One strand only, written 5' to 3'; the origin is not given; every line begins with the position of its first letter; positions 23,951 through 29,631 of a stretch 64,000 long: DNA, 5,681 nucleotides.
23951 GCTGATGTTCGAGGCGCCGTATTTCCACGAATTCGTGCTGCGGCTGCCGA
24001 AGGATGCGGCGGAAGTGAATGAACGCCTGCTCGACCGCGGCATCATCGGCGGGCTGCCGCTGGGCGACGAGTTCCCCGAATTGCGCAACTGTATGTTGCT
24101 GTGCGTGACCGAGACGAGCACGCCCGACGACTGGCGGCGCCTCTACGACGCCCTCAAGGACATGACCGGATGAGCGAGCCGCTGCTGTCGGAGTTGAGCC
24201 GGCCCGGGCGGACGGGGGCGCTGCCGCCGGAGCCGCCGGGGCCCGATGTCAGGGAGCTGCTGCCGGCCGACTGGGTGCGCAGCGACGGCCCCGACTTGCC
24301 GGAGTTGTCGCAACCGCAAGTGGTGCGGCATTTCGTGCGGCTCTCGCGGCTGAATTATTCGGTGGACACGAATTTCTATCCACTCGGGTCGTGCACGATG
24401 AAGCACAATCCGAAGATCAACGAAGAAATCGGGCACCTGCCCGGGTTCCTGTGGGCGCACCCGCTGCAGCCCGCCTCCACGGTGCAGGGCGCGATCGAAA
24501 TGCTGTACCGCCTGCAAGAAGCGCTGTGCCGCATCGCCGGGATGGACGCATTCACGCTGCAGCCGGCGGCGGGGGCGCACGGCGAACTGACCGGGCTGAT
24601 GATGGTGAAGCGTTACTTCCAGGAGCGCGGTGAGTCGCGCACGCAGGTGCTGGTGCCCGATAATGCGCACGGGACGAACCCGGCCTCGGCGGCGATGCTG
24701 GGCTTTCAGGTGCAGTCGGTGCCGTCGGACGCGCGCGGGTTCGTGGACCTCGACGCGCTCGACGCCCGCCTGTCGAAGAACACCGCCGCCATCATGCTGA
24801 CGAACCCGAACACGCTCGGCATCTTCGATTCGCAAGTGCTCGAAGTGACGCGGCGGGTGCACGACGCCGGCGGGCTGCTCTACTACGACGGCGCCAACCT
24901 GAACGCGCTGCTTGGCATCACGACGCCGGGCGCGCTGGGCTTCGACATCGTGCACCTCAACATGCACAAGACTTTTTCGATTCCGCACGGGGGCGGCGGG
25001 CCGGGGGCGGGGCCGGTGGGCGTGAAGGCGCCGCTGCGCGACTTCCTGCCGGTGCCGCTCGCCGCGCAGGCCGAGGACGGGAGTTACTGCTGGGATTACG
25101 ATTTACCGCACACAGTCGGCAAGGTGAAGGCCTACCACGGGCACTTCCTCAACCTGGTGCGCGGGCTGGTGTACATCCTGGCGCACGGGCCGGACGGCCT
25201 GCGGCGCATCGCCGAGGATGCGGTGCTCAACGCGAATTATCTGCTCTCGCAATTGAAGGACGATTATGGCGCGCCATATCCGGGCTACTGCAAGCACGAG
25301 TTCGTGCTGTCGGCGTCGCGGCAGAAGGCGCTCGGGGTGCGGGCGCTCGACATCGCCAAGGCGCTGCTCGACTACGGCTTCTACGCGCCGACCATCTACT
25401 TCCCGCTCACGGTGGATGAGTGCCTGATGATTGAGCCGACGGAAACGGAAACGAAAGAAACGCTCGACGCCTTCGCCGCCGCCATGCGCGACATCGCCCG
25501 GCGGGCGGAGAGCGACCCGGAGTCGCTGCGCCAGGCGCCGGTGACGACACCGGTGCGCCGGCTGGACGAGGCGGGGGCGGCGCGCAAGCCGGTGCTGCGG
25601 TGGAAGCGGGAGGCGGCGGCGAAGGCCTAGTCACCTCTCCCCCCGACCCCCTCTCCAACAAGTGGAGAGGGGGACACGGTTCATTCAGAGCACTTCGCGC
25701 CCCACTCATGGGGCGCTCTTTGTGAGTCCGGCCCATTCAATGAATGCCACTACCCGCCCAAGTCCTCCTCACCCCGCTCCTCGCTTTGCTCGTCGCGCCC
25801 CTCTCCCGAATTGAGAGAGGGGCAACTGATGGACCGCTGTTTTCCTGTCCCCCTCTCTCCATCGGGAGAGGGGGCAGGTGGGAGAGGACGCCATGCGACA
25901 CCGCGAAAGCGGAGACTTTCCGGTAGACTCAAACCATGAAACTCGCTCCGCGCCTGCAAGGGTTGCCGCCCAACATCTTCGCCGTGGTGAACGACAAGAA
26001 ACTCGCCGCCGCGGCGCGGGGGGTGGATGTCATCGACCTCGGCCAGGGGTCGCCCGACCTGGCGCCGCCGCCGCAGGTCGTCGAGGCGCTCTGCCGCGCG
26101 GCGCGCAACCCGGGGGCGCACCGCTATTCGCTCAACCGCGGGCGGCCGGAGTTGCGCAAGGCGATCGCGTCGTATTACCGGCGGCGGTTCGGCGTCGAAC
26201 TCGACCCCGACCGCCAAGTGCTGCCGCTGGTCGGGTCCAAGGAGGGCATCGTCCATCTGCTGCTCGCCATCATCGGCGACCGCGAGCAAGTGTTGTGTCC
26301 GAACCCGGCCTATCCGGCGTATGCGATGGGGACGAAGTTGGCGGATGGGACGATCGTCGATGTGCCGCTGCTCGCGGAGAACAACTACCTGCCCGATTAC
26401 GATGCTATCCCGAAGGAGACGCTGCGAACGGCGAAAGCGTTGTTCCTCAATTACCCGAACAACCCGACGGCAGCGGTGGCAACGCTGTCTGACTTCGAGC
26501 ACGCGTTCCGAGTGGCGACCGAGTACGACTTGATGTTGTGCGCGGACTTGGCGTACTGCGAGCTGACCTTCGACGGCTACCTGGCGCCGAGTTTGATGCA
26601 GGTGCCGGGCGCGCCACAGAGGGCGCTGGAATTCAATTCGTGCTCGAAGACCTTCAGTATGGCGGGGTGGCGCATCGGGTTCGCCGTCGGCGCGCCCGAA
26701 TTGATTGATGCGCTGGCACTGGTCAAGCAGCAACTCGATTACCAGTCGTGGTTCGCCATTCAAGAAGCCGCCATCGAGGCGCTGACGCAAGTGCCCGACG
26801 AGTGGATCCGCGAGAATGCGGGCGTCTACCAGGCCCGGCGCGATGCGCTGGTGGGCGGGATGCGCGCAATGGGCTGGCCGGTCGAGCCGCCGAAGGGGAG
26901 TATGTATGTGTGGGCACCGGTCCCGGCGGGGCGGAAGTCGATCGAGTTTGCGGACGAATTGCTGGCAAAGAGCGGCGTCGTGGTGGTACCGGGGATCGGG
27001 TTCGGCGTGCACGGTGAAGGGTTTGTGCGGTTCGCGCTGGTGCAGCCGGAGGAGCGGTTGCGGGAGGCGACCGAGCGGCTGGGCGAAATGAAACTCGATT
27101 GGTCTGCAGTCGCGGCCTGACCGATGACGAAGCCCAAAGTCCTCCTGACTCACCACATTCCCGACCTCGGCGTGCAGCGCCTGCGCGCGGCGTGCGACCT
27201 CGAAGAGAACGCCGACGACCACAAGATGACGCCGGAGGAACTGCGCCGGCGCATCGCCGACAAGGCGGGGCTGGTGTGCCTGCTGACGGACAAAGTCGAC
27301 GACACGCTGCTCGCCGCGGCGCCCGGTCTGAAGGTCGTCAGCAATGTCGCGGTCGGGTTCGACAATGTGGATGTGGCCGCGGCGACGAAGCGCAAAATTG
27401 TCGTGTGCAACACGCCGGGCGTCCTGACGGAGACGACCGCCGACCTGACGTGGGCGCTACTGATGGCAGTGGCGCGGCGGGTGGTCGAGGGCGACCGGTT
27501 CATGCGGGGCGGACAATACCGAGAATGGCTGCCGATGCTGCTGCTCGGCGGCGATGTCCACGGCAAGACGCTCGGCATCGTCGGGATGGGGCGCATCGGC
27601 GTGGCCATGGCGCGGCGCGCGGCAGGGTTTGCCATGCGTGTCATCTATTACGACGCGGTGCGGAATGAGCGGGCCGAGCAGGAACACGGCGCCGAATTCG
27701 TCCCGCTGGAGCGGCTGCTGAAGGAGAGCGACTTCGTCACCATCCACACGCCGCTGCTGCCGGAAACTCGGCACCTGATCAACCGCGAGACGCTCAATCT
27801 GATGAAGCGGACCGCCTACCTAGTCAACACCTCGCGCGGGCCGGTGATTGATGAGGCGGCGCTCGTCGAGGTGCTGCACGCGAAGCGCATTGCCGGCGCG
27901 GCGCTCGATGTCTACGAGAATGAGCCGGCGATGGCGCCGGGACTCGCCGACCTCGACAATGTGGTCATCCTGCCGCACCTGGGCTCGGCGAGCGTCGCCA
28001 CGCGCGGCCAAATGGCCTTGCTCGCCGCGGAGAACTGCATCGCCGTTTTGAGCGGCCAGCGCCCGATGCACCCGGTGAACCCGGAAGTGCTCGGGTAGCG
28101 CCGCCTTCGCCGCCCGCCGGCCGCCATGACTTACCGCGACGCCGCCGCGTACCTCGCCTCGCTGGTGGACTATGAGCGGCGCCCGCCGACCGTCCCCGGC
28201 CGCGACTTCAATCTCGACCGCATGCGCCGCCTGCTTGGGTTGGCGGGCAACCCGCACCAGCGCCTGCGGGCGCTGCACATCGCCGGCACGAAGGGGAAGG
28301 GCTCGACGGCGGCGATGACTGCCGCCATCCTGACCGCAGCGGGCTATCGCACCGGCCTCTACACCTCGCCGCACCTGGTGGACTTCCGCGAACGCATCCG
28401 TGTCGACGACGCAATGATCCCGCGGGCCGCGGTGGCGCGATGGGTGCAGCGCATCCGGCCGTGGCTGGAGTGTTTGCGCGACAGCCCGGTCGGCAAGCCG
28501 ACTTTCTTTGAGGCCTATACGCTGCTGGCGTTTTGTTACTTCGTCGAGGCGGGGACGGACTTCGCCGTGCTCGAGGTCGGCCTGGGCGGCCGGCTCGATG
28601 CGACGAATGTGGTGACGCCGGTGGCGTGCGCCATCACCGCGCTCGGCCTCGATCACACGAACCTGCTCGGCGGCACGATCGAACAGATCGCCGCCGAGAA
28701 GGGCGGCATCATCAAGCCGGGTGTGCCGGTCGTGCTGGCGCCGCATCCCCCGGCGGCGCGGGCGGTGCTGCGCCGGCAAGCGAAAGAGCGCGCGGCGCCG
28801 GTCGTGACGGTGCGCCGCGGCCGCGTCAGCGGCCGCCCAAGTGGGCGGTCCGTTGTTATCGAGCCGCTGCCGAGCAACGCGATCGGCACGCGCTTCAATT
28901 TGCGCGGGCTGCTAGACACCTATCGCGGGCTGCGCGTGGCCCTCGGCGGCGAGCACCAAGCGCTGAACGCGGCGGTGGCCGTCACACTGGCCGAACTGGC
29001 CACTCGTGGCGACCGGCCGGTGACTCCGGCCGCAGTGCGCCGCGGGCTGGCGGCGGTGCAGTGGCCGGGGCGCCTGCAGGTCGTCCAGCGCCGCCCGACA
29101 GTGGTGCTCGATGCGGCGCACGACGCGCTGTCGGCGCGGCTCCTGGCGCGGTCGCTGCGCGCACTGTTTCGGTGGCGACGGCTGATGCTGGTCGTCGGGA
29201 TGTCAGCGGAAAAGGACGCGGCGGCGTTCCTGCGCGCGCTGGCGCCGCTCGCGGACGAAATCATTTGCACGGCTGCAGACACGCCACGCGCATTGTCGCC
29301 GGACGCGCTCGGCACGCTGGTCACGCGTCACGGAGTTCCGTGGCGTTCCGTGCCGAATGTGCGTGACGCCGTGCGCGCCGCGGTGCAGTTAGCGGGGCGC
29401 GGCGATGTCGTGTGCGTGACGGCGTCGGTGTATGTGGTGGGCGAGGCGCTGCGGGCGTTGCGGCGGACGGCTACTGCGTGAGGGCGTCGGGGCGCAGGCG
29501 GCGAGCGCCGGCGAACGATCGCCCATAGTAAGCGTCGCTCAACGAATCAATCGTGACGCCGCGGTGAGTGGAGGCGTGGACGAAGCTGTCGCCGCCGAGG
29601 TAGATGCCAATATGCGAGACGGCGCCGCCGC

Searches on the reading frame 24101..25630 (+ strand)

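Call 61: search_protein_families(library=pfam, proteins=[window:24101-25630:+], max_evalue=0.0001)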
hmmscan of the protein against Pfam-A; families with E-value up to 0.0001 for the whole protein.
window:24101-25630:+ (509 aa): 3 families
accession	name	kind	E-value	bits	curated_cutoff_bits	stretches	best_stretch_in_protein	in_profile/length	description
PF21478.3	GcvP2_C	-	4.4e-25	88.4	27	1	372-469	3-102/122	Glycine dehydrogenase, C-terminal domain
PF02347.22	GDC-P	-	1e-12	48.1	26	1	74-326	52-293/429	Glycine cleavage system P-protein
PF00266.25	Aminotran_5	-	6.4e-05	22.5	21.5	1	179-291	87-202/371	Aminotransferase class-V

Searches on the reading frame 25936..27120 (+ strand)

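Call 61: search_protein_families(library=pfam, proteins=[window:25936-27120:+], max_evalue=0.0001)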
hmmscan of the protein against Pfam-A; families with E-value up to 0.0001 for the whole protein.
window:25936-27120:+ (394 aa): 1 family
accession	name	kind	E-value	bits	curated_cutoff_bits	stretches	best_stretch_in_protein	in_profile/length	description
PF00155.27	Aminotran_1_2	-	4e-61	207.6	19.7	1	31-382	2-361/361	Aminotransferase class I and II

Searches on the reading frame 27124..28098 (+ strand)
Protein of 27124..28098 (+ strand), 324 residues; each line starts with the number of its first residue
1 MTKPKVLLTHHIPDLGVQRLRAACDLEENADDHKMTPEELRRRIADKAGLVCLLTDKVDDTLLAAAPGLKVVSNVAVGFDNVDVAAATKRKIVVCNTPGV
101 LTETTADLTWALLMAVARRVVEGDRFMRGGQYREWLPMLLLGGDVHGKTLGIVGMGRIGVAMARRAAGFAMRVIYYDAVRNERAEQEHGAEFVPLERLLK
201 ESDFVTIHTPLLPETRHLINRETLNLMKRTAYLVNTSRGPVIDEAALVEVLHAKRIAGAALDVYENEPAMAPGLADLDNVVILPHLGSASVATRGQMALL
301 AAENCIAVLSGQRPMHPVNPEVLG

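Call 61: search_protein_families(library=pfam, proteins=[window:27124-28098:+], max_evalue=0.0001)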
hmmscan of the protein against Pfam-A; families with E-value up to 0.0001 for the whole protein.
window:27124-28098:+ (324 aa): 2 families
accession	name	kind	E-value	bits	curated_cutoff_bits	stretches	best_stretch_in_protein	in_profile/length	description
PF02826.25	2-Hacid_dh_C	-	5.3e-62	208.8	25.1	1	111-287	2-178/178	D-isomer specific 2-hydroxyacid dehydrogenase, NAD binding domain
PF00389.36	2-Hacid_dh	-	2e-30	105.6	24.6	1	6-319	1-134/134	D-isomer specific 2-hydroxyacid dehydrogenase, catalytic domain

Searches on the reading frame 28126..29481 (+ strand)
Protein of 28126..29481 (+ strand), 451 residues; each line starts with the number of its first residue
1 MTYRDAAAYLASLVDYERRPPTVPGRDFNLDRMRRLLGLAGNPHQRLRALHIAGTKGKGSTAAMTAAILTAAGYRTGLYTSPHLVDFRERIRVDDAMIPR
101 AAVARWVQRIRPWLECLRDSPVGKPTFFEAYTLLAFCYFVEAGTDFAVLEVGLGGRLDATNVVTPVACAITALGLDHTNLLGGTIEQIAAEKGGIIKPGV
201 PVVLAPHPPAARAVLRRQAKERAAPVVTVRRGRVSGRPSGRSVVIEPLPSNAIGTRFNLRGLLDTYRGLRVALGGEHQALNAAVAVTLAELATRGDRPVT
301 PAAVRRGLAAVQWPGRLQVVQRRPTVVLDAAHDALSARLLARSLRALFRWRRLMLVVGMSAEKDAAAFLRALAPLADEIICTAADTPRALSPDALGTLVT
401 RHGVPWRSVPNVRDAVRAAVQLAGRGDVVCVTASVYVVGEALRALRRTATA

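Call 61: search_protein_families(library=pfam, proteins=[window:28126-29481:+], max_evalue=0.0001)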
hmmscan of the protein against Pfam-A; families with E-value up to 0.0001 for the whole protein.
window:28126-29481:+ (451 aa): 2 families
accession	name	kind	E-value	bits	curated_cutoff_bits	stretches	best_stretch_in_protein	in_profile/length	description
PF02875.26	Mur_ligase_C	-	3.2e-21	76.9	28.4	1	315-434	1-126/127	Mur ligase, glutamate ligase domain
PF08245.18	Mur_ligase_M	-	1e-10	42.3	24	1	52-288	1-199/200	Mur ligase middle domain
